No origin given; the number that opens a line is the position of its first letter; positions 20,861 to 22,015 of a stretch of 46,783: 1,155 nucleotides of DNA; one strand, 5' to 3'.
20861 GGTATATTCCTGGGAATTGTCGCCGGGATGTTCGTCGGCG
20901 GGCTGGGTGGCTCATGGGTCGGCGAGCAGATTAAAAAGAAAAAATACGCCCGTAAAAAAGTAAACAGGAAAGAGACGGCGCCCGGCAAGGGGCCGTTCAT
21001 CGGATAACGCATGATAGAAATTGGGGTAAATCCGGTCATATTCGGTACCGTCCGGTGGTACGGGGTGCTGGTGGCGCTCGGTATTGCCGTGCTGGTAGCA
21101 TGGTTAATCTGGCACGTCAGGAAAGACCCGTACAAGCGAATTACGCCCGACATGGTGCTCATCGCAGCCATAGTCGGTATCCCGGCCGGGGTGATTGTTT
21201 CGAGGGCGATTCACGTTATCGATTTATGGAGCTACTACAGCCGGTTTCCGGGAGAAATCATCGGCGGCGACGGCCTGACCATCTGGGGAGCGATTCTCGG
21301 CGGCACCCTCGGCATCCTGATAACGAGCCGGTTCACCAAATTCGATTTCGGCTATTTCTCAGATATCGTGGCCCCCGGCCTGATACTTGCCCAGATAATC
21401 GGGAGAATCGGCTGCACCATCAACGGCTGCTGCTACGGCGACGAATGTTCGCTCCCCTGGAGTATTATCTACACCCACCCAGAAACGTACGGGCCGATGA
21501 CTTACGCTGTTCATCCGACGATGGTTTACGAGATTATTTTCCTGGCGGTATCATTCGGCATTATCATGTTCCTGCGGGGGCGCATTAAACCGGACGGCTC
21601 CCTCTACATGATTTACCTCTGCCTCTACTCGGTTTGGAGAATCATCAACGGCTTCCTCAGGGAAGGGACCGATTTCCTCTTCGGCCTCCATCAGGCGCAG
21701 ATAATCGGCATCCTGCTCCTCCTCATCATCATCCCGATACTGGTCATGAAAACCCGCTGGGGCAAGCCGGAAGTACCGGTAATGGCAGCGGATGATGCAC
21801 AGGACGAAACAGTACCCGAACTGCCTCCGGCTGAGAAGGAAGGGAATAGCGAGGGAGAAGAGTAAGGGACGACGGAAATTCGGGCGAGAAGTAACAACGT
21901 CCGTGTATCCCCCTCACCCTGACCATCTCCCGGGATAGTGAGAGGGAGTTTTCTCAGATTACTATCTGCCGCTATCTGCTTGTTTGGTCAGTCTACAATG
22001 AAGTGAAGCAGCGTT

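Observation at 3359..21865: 18-gene co-directional envelope supercluster: 10 lipoproteins and 5 membrane proteins in paralogous families, with LuxE/LuxC in the middle and lgt at the end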

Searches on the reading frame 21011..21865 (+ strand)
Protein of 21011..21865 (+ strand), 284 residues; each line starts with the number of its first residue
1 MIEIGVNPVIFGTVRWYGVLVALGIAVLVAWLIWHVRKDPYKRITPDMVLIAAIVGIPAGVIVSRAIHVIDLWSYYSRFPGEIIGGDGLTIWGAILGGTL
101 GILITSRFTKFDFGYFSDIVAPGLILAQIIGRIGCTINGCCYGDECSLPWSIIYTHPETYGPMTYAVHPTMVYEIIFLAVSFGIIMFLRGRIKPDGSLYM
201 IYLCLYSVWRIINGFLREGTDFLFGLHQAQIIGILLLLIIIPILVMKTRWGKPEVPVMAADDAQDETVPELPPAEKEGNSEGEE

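Call 5: search_protein_families(library=pfam, proteins=[window:21011-21865:+], max_evalue=0.01)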
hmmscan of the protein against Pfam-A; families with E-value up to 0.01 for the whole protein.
window:21011-21865:+ (284 aa): 1 family
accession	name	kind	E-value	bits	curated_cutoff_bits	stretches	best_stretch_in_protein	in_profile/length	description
PF01790.23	LGT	-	1.1e-45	156.3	24.9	1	13-245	10-239/240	Prolipoprotein diacylglyceryl transferase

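Call 38: find_homologous_proteins(query=window:21011-21865:+, max_evalue=1e-20)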
Query window:21011-21865:+ (284 aa): 1447 proteins with E <= 1e-20 among 6657 candidates; the best 120 are listed.
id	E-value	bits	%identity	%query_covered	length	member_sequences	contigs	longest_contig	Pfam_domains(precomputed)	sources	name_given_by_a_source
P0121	6.3e-176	602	92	100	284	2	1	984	PF01790.24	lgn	-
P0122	6.7e-139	481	73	100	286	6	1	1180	PF01790.24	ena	-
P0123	3.7e-133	462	73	100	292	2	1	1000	PF01790.24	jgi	-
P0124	1.0e-131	457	70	100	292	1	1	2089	PF01790.24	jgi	jgi:phosphatidylglycerol:prolipoprotein diacylglycerol transferase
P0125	5.2e-131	455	71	100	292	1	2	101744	PF01790.24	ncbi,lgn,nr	ncbi:MAG: prolipoprotein diacylglyceryl transferase [Dehalococcoidales bacterium]|nr:prolipoprotein 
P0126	1.6e-130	453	71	100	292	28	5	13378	PF01790.24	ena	-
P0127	1.9e-129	450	70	100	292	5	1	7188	PF01790.24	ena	-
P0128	2.1e-129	449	70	100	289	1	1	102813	PF01790.24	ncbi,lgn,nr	ncbi:MAG: prolipoprotein diacylglyceryl transferase [Dehalococcoidales bacterium]|nr:prolipoprotein 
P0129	2.3e-129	449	71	100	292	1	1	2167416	PF01790.24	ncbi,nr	ncbi:MAG: prolipoprotein diacylglyceryl transferase [Dehalococcoidales bacterium]|nr:MAG: prolipopro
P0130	4.2e-129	448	71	99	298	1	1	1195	PF01790.24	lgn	-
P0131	6.1e-127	441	68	100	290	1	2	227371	PF01790.24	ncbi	-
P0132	6.7e-126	438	69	99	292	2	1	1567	PF01790.24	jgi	jgi:phosphatidylglycerol:prolipoprotein diacylglycerol transferase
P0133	4.8e-123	429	63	100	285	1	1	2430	PF01790.24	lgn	-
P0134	2.2e-122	426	67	100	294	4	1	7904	PF01790.24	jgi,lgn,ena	-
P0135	4.0e-120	419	64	100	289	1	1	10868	PF01790.24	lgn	-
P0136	7.1e-120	418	70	93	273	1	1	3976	PF01790.24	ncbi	-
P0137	8.0e-120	418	70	93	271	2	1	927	PF01790.24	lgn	-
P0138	1.9e-115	404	61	100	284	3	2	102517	PF01790.24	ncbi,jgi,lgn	-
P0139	7.0e-113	395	61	100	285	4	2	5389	PF01790.24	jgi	-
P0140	1.6e-110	387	71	83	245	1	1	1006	PF01790.24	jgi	jgi:phosphatidylglycerol:prolipoprotein diacylglycerol transferase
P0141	3.0e-109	383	65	89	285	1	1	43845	PF01790.24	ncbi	ncbi:prolipoprotein diacylglyceryl transferase [Chloroflexota bacterium]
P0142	4.0e-109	383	64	89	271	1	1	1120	PF01790.24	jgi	jgi:phosphatidylglycerol:prolipoprotein diacylglycerol transferase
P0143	2.1e-107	377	65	89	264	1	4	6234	PF01790.24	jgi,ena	-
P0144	4.5e-107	376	58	100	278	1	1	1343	PF01790.24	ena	-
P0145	3.1e-106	373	64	89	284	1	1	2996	PF01790.24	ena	-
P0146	3.5e-106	373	64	89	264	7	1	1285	PF01790.24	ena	-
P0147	3.7e-106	373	63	89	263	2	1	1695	PF01790.24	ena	-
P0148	5.5e-106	373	64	89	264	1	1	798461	PF01790.24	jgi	jgi:phosphatidylglycerol:prolipoprotein diacylglycerol transferase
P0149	6.4e-106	372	64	89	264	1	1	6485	PF01790.24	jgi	jgi:phosphatidylglycerol:prolipoprotein diacylglycerol transferase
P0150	6.9e-106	372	63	89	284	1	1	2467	PF01790.24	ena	-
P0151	8.4e-106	372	60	94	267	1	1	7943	PF01790.24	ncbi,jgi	-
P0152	1.3e-105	371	63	88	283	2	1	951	PF01790.24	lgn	-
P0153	3.5e-105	370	62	91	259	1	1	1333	PF01790.24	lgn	-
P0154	7.3e-105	369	58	99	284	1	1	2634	PF01790.24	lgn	-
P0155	4.1e-104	366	59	95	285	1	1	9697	PF01790.24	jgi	jgi:phosphatidylglycerol:prolipoprotein diacylglycerol transferase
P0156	4.1e-104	366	62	93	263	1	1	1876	PF01790.24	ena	-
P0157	4.7e-104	366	63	89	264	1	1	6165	PF01790.24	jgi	jgi:phosphatidylglycerol:prolipoprotein diacylglycerol transferase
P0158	6.0e-104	366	61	89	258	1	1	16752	PF01790.24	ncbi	ncbi:prolipoprotein diacylglyceryl transferase [Chloroflexota bacterium]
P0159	1.8e-103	364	64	89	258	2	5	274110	PF01790.24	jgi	-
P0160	1.8e-103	364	58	93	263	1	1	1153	PF01790.24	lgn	-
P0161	3.1e-103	363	62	89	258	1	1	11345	PF01790.24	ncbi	-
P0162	3.4e-103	363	61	89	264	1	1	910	PF01790.24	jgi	-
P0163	4.4e-103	363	60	89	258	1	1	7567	PF01790.24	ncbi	ncbi:prolipoprotein diacylglyceryl transferase [Chloroflexota bacterium]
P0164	8.5e-103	362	62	90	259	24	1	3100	PF01790.24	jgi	jgi:phosphatidylglycerol:prolipoprotein diacylglycerol transferase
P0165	8.8e-103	362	62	92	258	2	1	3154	PF01790.24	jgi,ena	-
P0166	1.0e-102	362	58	100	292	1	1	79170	PF01790.24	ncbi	ncbi:prolipoprotein diacylglyceryl transferase [Chloroflexota bacterium]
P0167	1.0e-102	362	55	100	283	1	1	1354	PF01790.24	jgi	jgi:phosphatidylglycerol:prolipoprotein diacylglycerol transferase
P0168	1.2e-102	362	61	89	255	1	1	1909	PF01790.24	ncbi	-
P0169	1.7e-102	361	62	90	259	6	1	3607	PF01790.24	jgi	jgi:phosphatidylglycerol:prolipoprotein diacylglycerol transferase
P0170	4.7e-102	360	55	100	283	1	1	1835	PF01790.24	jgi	jgi:phosphatidylglycerol:prolipoprotein diacylglycerol transferase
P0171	6.0e-102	359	64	88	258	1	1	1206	PF01790.24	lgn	-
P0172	6.5e-102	359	63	89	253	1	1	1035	PF01790.24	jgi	-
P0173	1.7e-101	358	60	90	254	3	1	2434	PF01790.24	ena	-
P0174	3.6e-101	357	60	93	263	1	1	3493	PF01790.24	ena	-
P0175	4.1e-101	357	60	92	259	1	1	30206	PF01790.24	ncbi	ncbi:prolipoprotein diacylglyceryl transferase [Chloroflexota bacterium]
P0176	4.2e-101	356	57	98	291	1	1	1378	PF01790.24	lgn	-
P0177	5.2e-101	356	60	90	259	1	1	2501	PF01790.24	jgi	jgi:phosphatidylglycerol:prolipoprotein diacylglycerol transferase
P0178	5.4e-101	356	60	89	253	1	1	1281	PF01790.24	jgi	-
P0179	7.5e-101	356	59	93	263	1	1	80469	PF01790.24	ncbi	ncbi:prolipoprotein diacylglyceryl transferase [Chloroflexota bacterium]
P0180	8.4e-101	355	60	93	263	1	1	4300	PF01790.24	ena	-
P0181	8.4e-101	355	60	94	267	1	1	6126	PF01790.24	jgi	jgi:phosphatidylglycerol:prolipoprotein diacylglycerol transferase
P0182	8.8e-101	355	60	89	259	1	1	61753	PF01790.24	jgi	-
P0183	1.2e-100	355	58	94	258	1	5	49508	PF01790.24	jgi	-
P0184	1.2e-100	355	60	89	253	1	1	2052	PF01790.24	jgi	-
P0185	2.1e-100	354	60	89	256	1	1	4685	PF01790.24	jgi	-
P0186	2.7e-100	354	60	90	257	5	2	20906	PF01790.24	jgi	jgi:phosphatidylglycerol:prolipoprotein diacylglycerol transferase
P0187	3.0e-100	354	61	89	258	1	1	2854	PF01790.24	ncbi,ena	-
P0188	3.8e-100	353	60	89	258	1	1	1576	PF01790.24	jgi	-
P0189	4.2e-100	353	59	89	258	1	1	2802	PF01790.24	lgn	-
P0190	5.2e-100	353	58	96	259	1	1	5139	PF01790.24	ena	-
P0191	5.3e-100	353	60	89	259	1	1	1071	PF01790.24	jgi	jgi:phosphatidylglycerol:prolipoprotein diacylglycerol transferase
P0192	5.4e-100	353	58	89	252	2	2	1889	PF01790.24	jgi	jgi:phosphatidylglycerol:prolipoprotein diacylglycerol transferase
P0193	5.9e-100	353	61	89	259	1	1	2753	PF01790.24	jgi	jgi:phosphatidylglycerol:prolipoprotein diacylglycerol transferase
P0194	6.3e-100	353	60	89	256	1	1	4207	PF01790.24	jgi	-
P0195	6.6e-100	353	57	88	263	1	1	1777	PF01790.24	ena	-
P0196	6.9e-100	352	60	94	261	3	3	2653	PF01790.24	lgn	-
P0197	7.3e-100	352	61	89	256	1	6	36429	PF01790.24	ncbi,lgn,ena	-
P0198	7.7e-100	352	57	95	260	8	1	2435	PF01790.24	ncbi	-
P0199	9.3e-100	352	59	89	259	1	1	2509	PF01790.24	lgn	-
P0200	9.4e-100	352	59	90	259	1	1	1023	PF01790.24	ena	-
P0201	1.0e-99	352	60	89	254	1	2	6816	PF01790.24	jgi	-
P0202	1.1e-99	352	62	90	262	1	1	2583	PF01790.24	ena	-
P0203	1.8e-99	351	59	90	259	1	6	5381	PF01790.24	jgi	jgi:phosphatidylglycerol:prolipoprotein diacylglycerol transferase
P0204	2.0e-99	351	59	89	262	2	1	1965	PF01790.24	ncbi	-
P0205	2.5e-99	351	58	90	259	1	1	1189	PF01790.24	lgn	-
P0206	2.8e-99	351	56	96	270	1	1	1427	PF01790.24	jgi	jgi:phosphatidylglycerol:prolipoprotein diacylglycerol transferase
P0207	2.8e-99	350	58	90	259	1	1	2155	PF01790.24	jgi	jgi:phosphatidylglycerol:prolipoprotein diacylglycerol transferase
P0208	2.8e-99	350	58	93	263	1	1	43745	PF01790.24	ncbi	ncbi:prolipoprotein diacylglyceryl transferase [Chloroflexota bacterium]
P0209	2.9e-99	350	58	90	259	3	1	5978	PF01790.24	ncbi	-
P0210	3.1e-99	350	61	89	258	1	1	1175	PF01790.24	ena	-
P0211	3.3e-99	350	59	90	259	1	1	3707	PF01790.24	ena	-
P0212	3.5e-99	350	58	90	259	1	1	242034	PF01790.24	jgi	jgi:phosphatidylglycerol:prolipoprotein diacylglycerol transferase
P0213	4.0e-99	350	60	89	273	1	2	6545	PF01790.24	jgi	-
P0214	5.1e-99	350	58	90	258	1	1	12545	PF01790.24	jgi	jgi:phosphatidylglycerol:prolipoprotein diacylglycerol transferase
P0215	5.9e-99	349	60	89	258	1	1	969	PF01790.24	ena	-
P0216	6.1e-99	349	60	88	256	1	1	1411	PF01790.24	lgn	-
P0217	6.9e-99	349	61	89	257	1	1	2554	PF01790.24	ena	-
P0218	7.3e-99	349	60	89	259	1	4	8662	PF01790.24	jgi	-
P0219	7.5e-99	349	59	89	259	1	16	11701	PF01790.24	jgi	jgi:phosphatidylglycerol:prolipoprotein diacylglycerol transferase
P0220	7.5e-99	349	59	90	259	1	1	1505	PF01790.24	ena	-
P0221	7.6e-99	349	58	90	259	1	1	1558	PF01790.24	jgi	jgi:phosphatidylglycerol:prolipoprotein diacylglycerol transferase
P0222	9.3e-99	349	57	90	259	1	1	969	PF01790.24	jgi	jgi:phosphatidylglycerol:prolipoprotein diacylglycerol transferase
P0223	9.9e-99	349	59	89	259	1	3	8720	PF01790.24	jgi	jgi:phosphatidylglycerol:prolipoprotein diacylglycerol transferase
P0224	1.0e-98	349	59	89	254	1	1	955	PF01790.24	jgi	jgi:phosphatidylglycerol:prolipoprotein diacylglycerol transferase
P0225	1.1e-98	349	59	89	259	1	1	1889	PF01790.24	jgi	-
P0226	1.1e-98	349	61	90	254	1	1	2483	PF01790.24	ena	-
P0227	1.1e-98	349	58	89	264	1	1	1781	PF01790.24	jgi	jgi:phosphatidylglycerol:prolipoprotein diacylglycerol transferase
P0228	1.1e-98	348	56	95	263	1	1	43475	PF01790.24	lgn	-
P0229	1.2e-98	348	56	100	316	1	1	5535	PF01790.24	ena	-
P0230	1.4e-98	348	61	88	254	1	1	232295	PF01790.24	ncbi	ncbi:prolipoprotein diacylglyceryl transferase [Chloroflexota bacterium]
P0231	1.5e-98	348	59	90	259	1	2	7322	PF01790.24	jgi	jgi:phosphatidylglycerol:prolipoprotein diacylglycerol transferase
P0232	1.6e-98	348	59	89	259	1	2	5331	PF01790.24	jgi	-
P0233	1.8e-98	348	59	89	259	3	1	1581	PF01790.24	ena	-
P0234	1.9e-98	348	61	88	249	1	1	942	PF01790.24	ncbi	-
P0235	2.0e-98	348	57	89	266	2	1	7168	PF01790.24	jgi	jgi:phosphatidylglycerol:prolipoprotein diacylglycerol transferase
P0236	2.2e-98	348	59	89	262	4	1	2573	PF01790.24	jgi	jgi:phosphatidylglycerol:prolipoprotein diacylglycerol transferase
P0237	2.2e-98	348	58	90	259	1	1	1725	PF01790.24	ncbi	-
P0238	2.3e-98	347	60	89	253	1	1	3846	PF01790.24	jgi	-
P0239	2.4e-98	347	58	88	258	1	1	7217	PF01790.24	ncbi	-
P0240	2.4e-98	347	59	89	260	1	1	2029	PF01790.24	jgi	-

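Call 39: find_encoding_contigs(protein=P0129, flank=10000, max_places=1)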
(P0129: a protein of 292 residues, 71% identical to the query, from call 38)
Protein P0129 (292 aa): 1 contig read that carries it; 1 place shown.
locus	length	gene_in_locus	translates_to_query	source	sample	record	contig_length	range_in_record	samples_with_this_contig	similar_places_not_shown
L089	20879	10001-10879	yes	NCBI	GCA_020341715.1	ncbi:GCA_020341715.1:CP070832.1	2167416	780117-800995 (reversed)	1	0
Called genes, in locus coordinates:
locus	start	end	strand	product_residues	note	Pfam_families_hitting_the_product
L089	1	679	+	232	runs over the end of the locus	PF01209:Ubie_methyltran, PF13489:Methyltransf_23, PF13847:Methyltransf_31, PF08241:Methyltransf_11, PF08242:Methyltransf_12 (weak), PF13649:Methyltransf_25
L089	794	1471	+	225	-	PF01569:PAP2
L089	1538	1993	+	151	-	-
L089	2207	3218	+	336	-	PF00106:adh_short, PF08659:KR, PF13561:adh_short_C2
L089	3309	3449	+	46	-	PF18930:DUF5679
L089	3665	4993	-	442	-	PF06050:HGD-D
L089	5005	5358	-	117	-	PF06050:HGD-D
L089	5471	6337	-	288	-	PF19799:DUF6282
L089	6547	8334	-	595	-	PF00496:SBP_bac_5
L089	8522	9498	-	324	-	PF00701:DHDPS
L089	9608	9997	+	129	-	-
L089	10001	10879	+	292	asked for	PF01790:LGT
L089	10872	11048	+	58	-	-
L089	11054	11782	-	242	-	PF07826:IMP_cyclohyd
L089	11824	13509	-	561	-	PF01368:DHH, PF02272:DHHA1, PF17768:RecJ_OB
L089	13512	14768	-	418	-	PF00109:ketoacyl-synt, PF02801:Ketoacyl-synt_C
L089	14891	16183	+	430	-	PF00919:UPF0004, PF04055:Radical_SAM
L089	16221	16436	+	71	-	PF01037:AsnC_trans_reg (weak)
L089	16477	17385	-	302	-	PF13484:Fer4_16 (faint)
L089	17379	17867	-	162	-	PF00583:Acetyltransf_1, PF13673:Acetyltransf_10, PF13508:Acetyltransf_7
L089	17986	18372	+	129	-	-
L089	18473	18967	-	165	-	PF02901:PFL-like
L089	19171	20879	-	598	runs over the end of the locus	PF00496:SBP_bac_5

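Call 40: find_encoding_contigs(protein=P0128, flank=10000, max_places=1)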
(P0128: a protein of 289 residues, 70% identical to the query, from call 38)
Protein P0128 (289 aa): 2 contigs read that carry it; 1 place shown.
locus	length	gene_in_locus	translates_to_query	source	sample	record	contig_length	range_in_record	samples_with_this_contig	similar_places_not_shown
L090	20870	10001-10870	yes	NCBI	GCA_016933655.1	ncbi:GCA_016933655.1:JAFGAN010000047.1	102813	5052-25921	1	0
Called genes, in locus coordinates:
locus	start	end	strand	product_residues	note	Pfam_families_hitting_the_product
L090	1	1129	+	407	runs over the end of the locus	-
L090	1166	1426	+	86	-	-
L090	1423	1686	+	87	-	-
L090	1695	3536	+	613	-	-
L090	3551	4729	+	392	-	-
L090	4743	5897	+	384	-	PF00930:DPPIV_N (faint), PF26549:Tricorn_N (weak), PF26550:Tricorn_2nd, PF26549:Tricorn_N, PF07676:PD40 (weak)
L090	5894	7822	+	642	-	PF08309:LVIVD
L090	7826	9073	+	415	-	-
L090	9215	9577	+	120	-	-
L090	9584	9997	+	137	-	-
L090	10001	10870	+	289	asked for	PF01790:LGT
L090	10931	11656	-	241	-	PF07826:IMP_cyclohyd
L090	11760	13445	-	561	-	PF01368:DHH, PF02272:DHHA1, PF17768:RecJ_OB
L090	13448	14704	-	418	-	PF00109:ketoacyl-synt, PF02801:Ketoacyl-synt_C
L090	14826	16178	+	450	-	PF00919:UPF0004, PF04055:Radical_SAM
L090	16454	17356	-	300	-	PF13484:Fer4_16 (weak)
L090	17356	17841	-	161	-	PF00583:Acetyltransf_1, PF13673:Acetyltransf_10, PF13508:Acetyltransf_7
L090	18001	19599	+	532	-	PF01293:PEPCK_ATP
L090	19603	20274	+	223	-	-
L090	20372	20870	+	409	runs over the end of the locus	PF07690:MFS_1, PF13347:MFS_2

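Call 41: find_encoding_contigs(protein=P0131, flank=10000, max_places=1)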
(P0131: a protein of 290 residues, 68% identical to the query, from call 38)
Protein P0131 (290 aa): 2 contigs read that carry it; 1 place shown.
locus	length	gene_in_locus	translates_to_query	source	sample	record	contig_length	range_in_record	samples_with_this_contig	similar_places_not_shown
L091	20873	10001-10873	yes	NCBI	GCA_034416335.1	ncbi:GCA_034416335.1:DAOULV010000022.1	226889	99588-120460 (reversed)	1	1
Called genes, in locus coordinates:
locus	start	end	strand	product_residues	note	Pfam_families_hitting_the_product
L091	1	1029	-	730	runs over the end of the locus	PF01138:RNase_PH, PF03725:RNase_PH_C, PF03726:PNPase, PF01138:RNase_PH, PF00013:KH_1, PF00575:S1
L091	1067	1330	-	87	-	PF00312:Ribosomal_S15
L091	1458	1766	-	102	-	-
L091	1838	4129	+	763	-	PF00270:DEAD, PF04851:ResIII (weak), PF00271:Helicase_C (weak), PF22982:WHD_HRQ1, PF09369:MZB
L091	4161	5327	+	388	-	PF00037:Fer4 (faint), PF12838:Fer4_7, PF13484:Fer4_16 (weak)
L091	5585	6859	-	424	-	PF01223:Endonuclease_NS, PF00932:LTD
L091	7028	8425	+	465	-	PF00884:Sulfatase, PF01663:Phosphodiest (weak), PF16347:SGSH_C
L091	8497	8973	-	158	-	PF00462:Glutaredoxin, PF13180:PDZ_2, PF17820:PDZ_6 (weak)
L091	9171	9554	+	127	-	-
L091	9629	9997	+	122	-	-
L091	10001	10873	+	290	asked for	PF01790:LGT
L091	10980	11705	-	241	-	PF07826:IMP_cyclohyd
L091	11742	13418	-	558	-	PF01368:DHH, PF02272:DHHA1, PF17768:RecJ_OB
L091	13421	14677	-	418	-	PF00109:ketoacyl-synt, PF02801:Ketoacyl-synt_C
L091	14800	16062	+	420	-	PF00919:UPF0004, PF04055:Radical_SAM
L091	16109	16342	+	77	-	-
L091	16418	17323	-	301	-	PF13484:Fer4_16 (weak)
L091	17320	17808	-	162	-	PF00583:Acetyltransf_1, PF13673:Acetyltransf_10, PF13508:Acetyltransf_7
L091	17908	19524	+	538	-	PF01293:PEPCK_ATP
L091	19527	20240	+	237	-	-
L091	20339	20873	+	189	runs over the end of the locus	PF07690:MFS_1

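Call 44: search_protein_families(library=ncbifam, proteins=[window:21011-21865:+], max_evalue=0.01)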
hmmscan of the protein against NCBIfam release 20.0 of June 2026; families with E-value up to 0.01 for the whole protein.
window:21011-21865:+ (284 aa): 8 families
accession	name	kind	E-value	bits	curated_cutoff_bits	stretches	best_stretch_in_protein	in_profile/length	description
NF000778.0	PRK00052.3-4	equivalog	5.5e-34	117.9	334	1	14-246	13-243/252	prolipoprotein diacylglyceryl transferase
TIGR00544.1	lgt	equivalog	1.3e-27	96.9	118.9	1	13-246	21-265/280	prolipoprotein diacylglyceryl transferase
NF009611.0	PRK13108.1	equivalog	6.6e-19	68.2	636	1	14-247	23-275/476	prolipoprotein diacylglyceryl transferase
NF000784.0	PRK00052.4-5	subfamily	3.2e-13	49.5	409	1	13-158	12-155/298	prolipoprotein diacylglyceryl transferase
NF000775.0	PRK00052.2-5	equivalog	3.4e-08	33.1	428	1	14-227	22-253/288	prolipoprotein diacylglyceryl transferase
NF000779.0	PRK00052.3-5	equivalog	4.4e-08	33.2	405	1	13-143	17-147/257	prolipoprotein diacylglyceryl transferase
NF000777.0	PRK00052.3-2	equivalog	4.3e-07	29.8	558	1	82-217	107-244/310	prolipoprotein diacylglyceryl transferase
NF010265.0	PRK13711.1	equivalog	0.0035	17.5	164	1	48-90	27-69/115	P-type conjugative transfer protein TrbJ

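Call 45: search_protein_families(library=pfam, proteins=[L090:3551-4729:+, L090:4743-5897:+, L090:5894-7822:+, L090:7826-9073:+], max_evalue=0.01)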
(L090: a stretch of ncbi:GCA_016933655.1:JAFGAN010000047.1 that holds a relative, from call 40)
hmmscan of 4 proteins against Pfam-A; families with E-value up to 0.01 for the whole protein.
L090:3551-4729:+ (392 aa): 0 families

L090:4743-5897:+ (384 aa): 4 families
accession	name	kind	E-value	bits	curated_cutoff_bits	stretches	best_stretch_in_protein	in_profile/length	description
PF07676.18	PD40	-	1.6e-21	76.1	20.9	3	269-294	5-29/38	WD40-like Beta Propeller Repeat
PF00930.27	DPPIV_N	-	5.1e-07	29.2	22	0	250-292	20-61/354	Dipeptidyl peptidase IV (DPP IV) N-terminal region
PF14583.12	Pectate_lyase22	-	0.00014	21.1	30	0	200-245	217-260/386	Oligogalacturonate lyase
PF25174.1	Beta-prop_THOC3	-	0.00043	19.8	305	0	230-295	96-151/272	THOC3 beta-propeller domain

L090:5894-7822:+ (642 aa): 3 families
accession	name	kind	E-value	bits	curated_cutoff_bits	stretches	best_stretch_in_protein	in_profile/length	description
PF08309.17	LVIVD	-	5.4e-14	51.7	20.2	1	277-310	5-38/42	LVIVD repeat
PF05694.17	SBP56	-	0.00016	21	34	0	278-320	308-353/453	56kDa selenium binding protein (SBP56)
PF09826.15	Beta_propel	-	0.0019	17.6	22.4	0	293-338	90-135/495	Beta propeller domain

L090:7826-9073:+ (415 aa): 0 families
